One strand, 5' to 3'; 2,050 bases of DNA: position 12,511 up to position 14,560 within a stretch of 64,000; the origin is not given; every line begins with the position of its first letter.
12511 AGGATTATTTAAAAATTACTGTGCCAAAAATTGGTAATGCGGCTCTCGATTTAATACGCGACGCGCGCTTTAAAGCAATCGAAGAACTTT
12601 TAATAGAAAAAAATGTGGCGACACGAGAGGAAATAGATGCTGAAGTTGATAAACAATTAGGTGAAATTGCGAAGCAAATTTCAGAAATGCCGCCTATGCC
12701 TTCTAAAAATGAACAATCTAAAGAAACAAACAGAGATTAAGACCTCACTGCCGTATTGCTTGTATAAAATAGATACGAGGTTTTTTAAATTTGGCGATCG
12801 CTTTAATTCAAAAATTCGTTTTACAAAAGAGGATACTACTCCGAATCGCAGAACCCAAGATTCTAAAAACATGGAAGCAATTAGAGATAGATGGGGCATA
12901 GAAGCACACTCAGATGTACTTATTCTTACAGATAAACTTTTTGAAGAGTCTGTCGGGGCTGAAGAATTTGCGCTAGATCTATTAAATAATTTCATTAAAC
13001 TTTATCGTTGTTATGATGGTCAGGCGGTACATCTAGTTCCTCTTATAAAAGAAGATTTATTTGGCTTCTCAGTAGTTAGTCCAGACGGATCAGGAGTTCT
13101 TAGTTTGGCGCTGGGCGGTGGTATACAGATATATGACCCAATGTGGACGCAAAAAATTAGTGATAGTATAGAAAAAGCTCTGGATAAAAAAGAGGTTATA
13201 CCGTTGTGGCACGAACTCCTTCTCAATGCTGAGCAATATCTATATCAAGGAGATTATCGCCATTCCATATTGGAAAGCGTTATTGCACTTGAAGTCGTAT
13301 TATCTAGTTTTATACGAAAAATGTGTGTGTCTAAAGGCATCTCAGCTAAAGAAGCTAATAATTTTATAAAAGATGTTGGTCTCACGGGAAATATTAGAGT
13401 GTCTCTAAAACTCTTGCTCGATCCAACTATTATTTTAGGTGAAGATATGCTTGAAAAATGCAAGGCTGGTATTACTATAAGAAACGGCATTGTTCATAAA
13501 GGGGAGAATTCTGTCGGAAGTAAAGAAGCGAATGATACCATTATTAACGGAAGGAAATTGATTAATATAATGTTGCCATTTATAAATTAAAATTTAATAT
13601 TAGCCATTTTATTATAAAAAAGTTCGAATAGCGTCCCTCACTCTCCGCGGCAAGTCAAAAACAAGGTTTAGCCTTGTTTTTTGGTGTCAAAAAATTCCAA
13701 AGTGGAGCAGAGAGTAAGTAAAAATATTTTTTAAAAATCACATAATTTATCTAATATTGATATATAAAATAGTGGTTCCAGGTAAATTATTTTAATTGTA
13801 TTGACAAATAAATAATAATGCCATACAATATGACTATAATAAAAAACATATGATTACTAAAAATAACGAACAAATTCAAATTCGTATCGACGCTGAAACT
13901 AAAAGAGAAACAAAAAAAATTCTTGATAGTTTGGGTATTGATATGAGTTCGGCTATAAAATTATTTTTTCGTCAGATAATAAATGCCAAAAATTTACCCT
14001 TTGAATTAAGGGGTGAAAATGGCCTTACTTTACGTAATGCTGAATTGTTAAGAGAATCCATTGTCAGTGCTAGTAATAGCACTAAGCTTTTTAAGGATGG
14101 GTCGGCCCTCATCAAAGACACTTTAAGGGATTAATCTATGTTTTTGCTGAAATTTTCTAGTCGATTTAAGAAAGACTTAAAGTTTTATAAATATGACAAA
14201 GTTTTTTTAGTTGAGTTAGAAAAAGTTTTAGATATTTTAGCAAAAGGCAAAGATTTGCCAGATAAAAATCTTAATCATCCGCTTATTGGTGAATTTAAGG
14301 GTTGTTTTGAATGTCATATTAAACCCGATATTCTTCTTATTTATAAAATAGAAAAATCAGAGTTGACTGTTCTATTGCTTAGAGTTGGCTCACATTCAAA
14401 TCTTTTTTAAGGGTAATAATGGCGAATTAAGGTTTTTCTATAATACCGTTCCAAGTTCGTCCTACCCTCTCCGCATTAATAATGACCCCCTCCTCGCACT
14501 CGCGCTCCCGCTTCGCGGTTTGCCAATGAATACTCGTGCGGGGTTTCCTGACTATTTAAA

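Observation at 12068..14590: tRNA-Ser-linked double islet delimited by decayed copies of the tRNA 3' end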

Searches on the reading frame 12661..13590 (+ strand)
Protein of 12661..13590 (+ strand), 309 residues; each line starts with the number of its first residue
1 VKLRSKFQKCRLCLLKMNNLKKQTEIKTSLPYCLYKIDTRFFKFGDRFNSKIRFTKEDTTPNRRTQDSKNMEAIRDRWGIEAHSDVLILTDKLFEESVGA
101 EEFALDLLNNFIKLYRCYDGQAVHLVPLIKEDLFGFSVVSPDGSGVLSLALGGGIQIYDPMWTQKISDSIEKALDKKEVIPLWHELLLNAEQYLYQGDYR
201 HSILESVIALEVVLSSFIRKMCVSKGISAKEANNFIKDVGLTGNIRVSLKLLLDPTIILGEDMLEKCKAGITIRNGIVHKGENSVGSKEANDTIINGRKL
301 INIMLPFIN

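Call 6: search_protein_families(library=pfam, proteins=[window:12661-13590:+], max_evalue=0.1)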
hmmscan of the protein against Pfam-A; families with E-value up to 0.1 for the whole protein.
window:12661-13590:+ (309 aa): 0 families

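Call 15: find_homologous_proteins(query=window:12661-13590:+)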
Query window:12661-13590:+ (309 aa): 69 proteins with E <= 0.001 among 1694 candidates.
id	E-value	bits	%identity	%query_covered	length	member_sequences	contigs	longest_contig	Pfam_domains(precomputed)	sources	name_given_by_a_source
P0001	4.5e-191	652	100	95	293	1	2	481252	-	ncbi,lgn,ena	-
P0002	1.6e-123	430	68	94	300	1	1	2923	-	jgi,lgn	-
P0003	8.6e-123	428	65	93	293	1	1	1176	-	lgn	-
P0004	1.2e-119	418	63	93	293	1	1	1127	-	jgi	jgi:hypothetical protein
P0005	1.6e-118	414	63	93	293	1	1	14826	-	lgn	-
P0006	2.1e-118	413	63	94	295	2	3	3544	-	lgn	-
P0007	1.1e-116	408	64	92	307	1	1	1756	-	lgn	-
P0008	4.7e-106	373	59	92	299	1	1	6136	-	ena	-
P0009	5.7e-105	369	59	93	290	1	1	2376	-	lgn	-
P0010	1.7e-103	365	57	93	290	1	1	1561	-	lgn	-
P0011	3.8e-103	363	58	92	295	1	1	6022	-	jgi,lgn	-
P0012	8.4e-103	362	59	93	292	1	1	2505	-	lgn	-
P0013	1.2e-102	362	58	94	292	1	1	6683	-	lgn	-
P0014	7.3e-101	356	57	93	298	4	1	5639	-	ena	-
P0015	1.6e-100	355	58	93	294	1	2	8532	-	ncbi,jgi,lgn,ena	-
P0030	2.3e-96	341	54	93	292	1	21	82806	-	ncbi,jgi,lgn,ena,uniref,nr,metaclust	ncbi:hypothetical protein A3B50_04170 [Candidatus Roizmanbacteria bacterium RIFCSPLOWO2_01_FULL_40_4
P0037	1.1e-95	339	55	91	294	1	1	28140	-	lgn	-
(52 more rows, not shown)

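Call 16: find_encoding_contigs(protein=P0001, flank=10000, max_places=6)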
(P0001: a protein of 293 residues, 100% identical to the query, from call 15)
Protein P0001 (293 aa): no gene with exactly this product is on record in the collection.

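Call 17: find_encoding_contigs(protein=P0030, flank=8000, max_places=6)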
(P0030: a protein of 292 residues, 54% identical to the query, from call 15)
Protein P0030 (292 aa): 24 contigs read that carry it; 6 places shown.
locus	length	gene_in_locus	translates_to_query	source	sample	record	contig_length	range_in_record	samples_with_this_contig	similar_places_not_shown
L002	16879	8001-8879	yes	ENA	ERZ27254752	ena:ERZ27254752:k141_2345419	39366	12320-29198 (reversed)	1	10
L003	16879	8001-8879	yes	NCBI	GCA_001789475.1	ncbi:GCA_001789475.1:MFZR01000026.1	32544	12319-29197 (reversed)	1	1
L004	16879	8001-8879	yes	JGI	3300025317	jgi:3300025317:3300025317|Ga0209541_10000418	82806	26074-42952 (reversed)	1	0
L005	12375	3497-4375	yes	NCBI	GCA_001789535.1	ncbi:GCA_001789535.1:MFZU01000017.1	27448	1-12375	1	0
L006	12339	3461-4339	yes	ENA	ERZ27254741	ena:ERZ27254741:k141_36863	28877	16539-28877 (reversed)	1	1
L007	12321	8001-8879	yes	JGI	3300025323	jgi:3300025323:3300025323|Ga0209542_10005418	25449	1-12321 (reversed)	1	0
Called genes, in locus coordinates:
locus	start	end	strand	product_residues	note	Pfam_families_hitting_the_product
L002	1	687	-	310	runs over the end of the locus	PF00535:Glycos_transf_2, PF10111:Glyco_tranf_2_2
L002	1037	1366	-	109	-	PF04977:DivIC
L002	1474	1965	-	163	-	PF09424:YqeY, PF02637:GatB_Yqey (weak)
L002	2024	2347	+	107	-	-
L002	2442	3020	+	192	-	PF13482:RNase_H_2 (weak), PF10108:DNA_pol_B_exo2 (faint)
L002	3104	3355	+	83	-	PF01541:GIY-YIG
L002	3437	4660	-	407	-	PF07508:Recombinase, PF13408:Zn_ribbon_recom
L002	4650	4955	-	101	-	PF00239:Resolvase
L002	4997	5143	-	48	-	-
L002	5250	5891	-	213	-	-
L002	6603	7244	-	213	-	-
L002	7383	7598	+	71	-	PF12844:HTH_19, PF13560:HTH_31, PF13413:HTH_25 (weak), PF13443:HTH_26 (weak), PF01381:HTH_3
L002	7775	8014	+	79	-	-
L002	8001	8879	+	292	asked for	-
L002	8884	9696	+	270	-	-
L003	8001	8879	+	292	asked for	-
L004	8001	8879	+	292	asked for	-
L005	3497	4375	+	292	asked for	-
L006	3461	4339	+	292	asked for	-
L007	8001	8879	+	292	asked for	-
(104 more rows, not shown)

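Call 43: search_protein_families(library=padloc, proteins=[window:12709-13590:+], max_evalue=1)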
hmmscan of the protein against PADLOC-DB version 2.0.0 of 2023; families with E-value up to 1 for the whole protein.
window:12709-13590:+ (293 aa): 1 family
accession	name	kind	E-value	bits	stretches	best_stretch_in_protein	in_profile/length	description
PDLC04997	PDC-S32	-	0.0033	15.2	1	152-203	154-208/285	-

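Call 44: search_protein_families(library=phrogs, proteins=[window:12709-13590:+], max_evalue=1)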
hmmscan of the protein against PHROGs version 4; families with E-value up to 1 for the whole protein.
window:12709-13590:+ (293 aa): 0 families

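Call 52: predict_structure(alignment_id=A1)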
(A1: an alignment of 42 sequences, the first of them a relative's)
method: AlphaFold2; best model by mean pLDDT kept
length: 293 residues; sequences in the alignment: 42
mean_pLDDT: 84.2   pTM: 0.56
mean pLDDT of the five models: 84.2, 83.2, 81.9, 81.3, 80.8
residues with pLDDT >= 90: 144; 70-90: 110; 50-70: 16; < 50: 23
segments of 3 or more residues with pLDDT < 50: 45-49, 52-61, 136-140
pLDDT, mean of each block of 10 residues (from residue 1): 73 85 89 93 57 40 70 92 92 91 79 83 85 53 74 85 92 90 95 96 94 93 80 89 92 94 91 97 96 89
secondary structure, 60 per line:
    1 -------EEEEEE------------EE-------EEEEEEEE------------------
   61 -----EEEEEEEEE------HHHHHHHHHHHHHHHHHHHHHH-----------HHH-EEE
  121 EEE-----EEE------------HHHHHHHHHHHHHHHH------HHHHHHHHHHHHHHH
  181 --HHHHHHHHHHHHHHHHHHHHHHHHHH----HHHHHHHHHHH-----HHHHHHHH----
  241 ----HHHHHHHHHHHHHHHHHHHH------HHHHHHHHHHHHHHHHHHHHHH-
elements in order: E8-13 E35-42 E66-74 H81-102 E118-123 E129-131 H144-159 H166-180 H183-208 H213-223 H229-236 H245-264 H271-292

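Call 56: fold_search(model_id=the predicted structure, library=pdb)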
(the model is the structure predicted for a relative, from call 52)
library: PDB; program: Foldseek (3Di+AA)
matches with E <= 10: 277; with E <= 0.001: 0
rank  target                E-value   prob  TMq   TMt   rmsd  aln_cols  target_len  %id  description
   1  1ufb_A                9.8e-03  1.00  0.31  0.64   4.1       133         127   15  Crystal structure of TT1696 from Thermus thermophilus HB8 (released 2003-11-28)
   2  2q00_A                2.8e-02  1.00  0.33  0.70   4.1       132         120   18  Crystal structure of the P95883_SULSO protein from Sulfolobus solfataricus. NESG target SsR10. (released 2007-05-29)
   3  2q00_B                3.9e-02  1.00  0.34  0.72   3.9       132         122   17  Crystal structure of the P95883_SULSO protein from Sulfolobus solfataricus. NESG target SsR10. (released 2007-05-29)
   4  2hsb                  5.1e-02  1.00  0.31  0.66   4.5       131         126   13  Crystal structure of a hepn domain containing protein (af_0298) from archaeoglobus fulgidus at 1.95 A resolution (released 2006-08-15)
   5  4e1f                  2.0e-01  0.10  0.16  0.13  21.4       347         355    9  Structure of a VgrG Vibrio cholerae toxin ACD domain Glu16Gln mutant in complex with ADP and Mn++ (released 2012-10-10)
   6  8z6f_D                2.0e-01  0.07  0.13  0.10  22.3       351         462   12  Structure of polycystin-1/polycystin-2 complex with PI(4)P-bound (released 2025-04-23)
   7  4dtf                  2.3e-01  0.09  0.16  0.13  21.4       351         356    9  Structure of a VgrG Vibrio cholerae toxin ACD domain in complex with AMP-PNP and Mg++ (released 2012-08-29)
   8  1wol                  3.0e-01  0.97  0.28  0.60   5.2       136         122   12  Crystal Structure of ST0689, an archaeal HEPN homologue (released 2005-11-22)
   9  6tug_E                3.8e-01  0.90  0.32  0.24   7.2       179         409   13  Enterococcus italicus Csm6 bound to cyclic hexa-2'-fluoro-hexa-dAMP (released 2020-02-26)
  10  1o3u                  3.8e-01  0.51  0.20  0.39   7.5       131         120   12  Crystal structure of an hepn domain protein (tm0613) from thermotoga maritima at 1.75 A resolution (released 2003-04-22)
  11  9n73_LR               4.2e-01  0.09  0.11  0.06  16.4       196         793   15  SSU processome maturation and disassembly, State G (released 2025-10-29)
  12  8vq2_B                4.7e-01  0.04  0.11  0.04  21.1       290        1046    9  HSV1 polymerase ternary complex with dsDNA and compound 44 (released 2024-08-28)
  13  7luf_B                5.2e-01  0.04  0.11  0.04  21.2       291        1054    9  HSV1 polymerase ternary complex with dsDNA and PNU-183792 (released 2021-04-07)
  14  3wvo_A                5.5e-01  0.18  0.15  0.09  18.2       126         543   16  Crystal structure of Thermobifida fusca Cse1 (released 2015-01-14)
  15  6zhi_A                5.8e-01  0.21  0.15  0.19  16.5       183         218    9  Structure of the Plasmodium falciparum Hsp70-x substrate binding domain in complex with hydrophobic peptide (released 2020-09-09)
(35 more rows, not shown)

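Call 71: find_related_loci(query=A1, collection=viral_contigs, flank=8000)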
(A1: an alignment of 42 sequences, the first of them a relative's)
Query A1 (293 aa) in viral_contigs; peptide patterns used: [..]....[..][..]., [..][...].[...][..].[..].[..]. (x = any residue, [..] = any of these).
14 stretches matched a pattern, but none encodes a relative of the query by tblastn (E <= 1e-3).

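Call 72: find_encoding_contigs(protein=P0005, flank=8000, max_places=2)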
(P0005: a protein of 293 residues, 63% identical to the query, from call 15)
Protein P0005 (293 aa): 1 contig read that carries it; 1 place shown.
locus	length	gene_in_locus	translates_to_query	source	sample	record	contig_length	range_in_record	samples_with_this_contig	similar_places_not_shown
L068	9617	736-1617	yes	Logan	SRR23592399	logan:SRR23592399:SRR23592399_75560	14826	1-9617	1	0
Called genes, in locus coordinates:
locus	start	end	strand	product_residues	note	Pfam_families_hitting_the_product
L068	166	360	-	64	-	-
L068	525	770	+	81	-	-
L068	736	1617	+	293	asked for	-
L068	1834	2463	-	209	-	PF05708:Peptidase_C92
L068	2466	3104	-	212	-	PF05708:Peptidase_C92 (faint)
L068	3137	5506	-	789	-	PF00133:tRNA-synt_1, PF09334:tRNA-synt_1g, PF13603:tRNA-synt_1_2, PF00133:tRNA-synt_1, PF09334:tRNA-synt_1g (weak), PF08264:Anticodon_1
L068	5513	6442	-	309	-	PF18920:DUF5671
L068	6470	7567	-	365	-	PF01926:MMR_HSR1, PF02421:FeoB_N, PF06071:YchF-GTPase_C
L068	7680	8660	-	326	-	PF00291:PALP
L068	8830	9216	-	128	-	PF02261:Asp_decarbox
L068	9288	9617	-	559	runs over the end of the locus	PF05970:PIF1, PF13245:AAA_19, PF13401:AAA_22 (weak), PF13604:AAA_30, PF14493:HTH_40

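Call 73: find_encoding_contigs(protein=P0037, flank=8000, max_places=2)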
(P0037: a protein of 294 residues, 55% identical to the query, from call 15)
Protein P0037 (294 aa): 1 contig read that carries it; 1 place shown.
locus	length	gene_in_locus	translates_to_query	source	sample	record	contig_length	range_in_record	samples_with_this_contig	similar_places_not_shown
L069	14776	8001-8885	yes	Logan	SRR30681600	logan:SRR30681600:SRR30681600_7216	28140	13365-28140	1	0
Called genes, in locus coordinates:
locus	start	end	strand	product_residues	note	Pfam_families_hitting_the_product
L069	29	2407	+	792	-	-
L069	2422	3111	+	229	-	-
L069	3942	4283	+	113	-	PF13560:HTH_31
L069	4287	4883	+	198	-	PF06114:Peptidase_M78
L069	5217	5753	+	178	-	-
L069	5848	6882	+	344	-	PF01972:SDH_protease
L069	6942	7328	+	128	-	PF22091:DUF6941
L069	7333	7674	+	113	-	-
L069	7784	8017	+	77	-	-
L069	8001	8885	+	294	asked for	-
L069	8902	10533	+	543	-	PF01555:N6_N4_Mtase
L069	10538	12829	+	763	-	PF04851:ResIII, PF00270:DEAD (faint)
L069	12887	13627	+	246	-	-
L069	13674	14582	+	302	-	PF28530:DUF8426, PF01939:NucS_C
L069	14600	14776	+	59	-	?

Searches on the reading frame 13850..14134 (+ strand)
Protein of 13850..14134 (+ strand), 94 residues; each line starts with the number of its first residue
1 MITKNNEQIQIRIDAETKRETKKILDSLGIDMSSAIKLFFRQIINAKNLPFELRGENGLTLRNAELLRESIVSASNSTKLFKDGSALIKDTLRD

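Call 6: search_protein_families(library=pfam, proteins=[window:13850-14134:+], max_evalue=0.1)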
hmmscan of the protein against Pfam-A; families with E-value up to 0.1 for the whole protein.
window:13850-14134:+ (94 aa): 2 families
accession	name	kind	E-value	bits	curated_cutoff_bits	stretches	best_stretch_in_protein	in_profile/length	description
PF04221.18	RelB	-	4.1e-13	49.5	22.4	1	6-72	1-69/82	RelB antitoxin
PF16256.10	DUF4911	-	0.078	13.5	29.3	0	4-31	29-56/57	Domain of unknown function (DUF4911)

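Call 43: search_protein_families(library=padloc, proteins=[window:13850-14134:+], max_evalue=1)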
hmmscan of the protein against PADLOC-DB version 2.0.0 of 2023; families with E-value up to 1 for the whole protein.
window:13850-14134:+ (94 aa): 0 families

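Call 44: search_protein_families(library=phrogs, proteins=[window:13850-14134:+], max_evalue=1)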
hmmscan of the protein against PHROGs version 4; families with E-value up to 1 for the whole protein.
window:13850-14134:+ (94 aa): 2 families
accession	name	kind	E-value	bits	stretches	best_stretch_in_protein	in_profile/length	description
phrog_2737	-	unknown function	2e-15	57.5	1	5-58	3-56/86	-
phrog_15338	-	unknown function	0.00031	21.9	1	8-52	3-47/79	-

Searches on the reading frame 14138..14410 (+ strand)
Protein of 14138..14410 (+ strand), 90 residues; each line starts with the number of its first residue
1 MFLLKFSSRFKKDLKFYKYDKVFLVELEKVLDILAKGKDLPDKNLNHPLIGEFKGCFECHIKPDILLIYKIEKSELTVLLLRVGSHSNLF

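Call 6: search_protein_families(library=pfam, proteins=[window:14138-14410:+], max_evalue=0.1)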
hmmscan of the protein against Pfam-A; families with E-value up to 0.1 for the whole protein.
window:14138-14410:+ (90 aa): 3 families
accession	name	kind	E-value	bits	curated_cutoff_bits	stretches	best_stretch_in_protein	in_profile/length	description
PF15738.11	YafQ_toxin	-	3.9e-28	98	30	1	4-90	3-87/88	Bacterial toxin of type II toxin-antitoxin system, YafQ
PF05016.21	ParE_toxin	-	1.2e-08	35.9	23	1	4-89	1-88/89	ParE toxin of type II toxin-antitoxin system, parDE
PF15781.12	ParE-like_toxin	-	0.0078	16.6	28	1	62-90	55-83/87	ParE-like toxin of type II bacterial toxin-antitoxin system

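Call 43: search_protein_families(library=padloc, proteins=[window:14138-14410:+], max_evalue=1)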
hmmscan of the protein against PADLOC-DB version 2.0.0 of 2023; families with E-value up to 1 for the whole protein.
window:14138-14410:+ (90 aa): 0 families

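Call 44: search_protein_families(library=phrogs, proteins=[window:14138-14410:+], max_evalue=1)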
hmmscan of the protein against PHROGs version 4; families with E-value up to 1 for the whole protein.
window:14138-14410:+ (90 aa): 2 families
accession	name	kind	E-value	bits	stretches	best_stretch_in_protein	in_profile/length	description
phrog_7251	-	moron, auxiliary metabolic gene and host takeover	1.9e-26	93.1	1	4-90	4-89/90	RelE-like toxin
phrog_1213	-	moron, auxiliary metabolic gene and host takeover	2.6e-05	25.7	1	4-88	5-85/88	RelE-like toxin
